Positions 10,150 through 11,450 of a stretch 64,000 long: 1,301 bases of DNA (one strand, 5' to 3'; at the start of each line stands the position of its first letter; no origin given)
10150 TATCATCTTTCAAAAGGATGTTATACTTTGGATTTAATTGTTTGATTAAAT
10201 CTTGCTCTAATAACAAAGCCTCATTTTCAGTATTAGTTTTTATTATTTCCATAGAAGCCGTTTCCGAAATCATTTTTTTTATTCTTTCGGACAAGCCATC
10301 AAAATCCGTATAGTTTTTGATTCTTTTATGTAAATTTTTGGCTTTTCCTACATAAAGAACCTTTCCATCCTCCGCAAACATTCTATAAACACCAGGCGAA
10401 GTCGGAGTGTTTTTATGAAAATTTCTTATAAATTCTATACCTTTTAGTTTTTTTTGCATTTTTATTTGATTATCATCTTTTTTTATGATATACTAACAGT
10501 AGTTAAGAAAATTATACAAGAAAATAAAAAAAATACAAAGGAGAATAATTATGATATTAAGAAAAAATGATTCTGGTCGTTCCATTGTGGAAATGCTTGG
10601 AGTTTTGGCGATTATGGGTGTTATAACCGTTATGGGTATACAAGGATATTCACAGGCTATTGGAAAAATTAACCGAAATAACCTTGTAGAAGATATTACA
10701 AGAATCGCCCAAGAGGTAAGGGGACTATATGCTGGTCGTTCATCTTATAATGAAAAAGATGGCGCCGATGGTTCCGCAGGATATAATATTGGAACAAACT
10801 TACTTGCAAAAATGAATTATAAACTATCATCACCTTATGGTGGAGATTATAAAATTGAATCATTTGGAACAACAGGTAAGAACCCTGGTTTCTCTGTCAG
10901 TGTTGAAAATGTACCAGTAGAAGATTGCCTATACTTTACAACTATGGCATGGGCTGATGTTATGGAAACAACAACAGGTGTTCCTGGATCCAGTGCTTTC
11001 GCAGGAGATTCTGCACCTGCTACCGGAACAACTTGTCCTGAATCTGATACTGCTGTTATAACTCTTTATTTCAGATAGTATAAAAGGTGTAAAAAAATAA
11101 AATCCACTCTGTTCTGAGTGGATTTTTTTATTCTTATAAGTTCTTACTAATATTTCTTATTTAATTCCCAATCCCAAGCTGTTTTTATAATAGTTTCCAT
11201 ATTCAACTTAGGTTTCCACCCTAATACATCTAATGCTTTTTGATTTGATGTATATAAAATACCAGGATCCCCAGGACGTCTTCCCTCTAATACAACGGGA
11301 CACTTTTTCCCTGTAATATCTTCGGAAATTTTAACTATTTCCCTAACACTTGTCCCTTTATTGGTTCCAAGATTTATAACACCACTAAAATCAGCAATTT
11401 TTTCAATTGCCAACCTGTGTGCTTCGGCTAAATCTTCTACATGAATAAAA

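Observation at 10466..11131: Isolated, GC-enriched type IV pilin-like gene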

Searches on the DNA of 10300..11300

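Call 56: search_rna_families(source=window, start=10300, end=11300, threshold=evalue, max_evalue=1)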
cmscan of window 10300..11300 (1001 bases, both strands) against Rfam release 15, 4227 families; matches with E-value up to 1: 3.
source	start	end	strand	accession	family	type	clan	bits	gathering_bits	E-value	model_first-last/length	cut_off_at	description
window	11037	11131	+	RF01859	Phe_leader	Cis-reg; leader;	-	26.7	55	0.05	1-125/125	no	Phenylalanine leader peptide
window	11074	11157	-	RF02436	SpF43_sRNA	Gene; sRNA;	-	19.7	70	0.52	1-99/99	no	Streptococcus sRNA SpF43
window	10409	10435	-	RF03904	MIR7991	Gene; miRNA;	-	18.2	58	0.99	10-36/47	no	MIR7991 microRNA precursor family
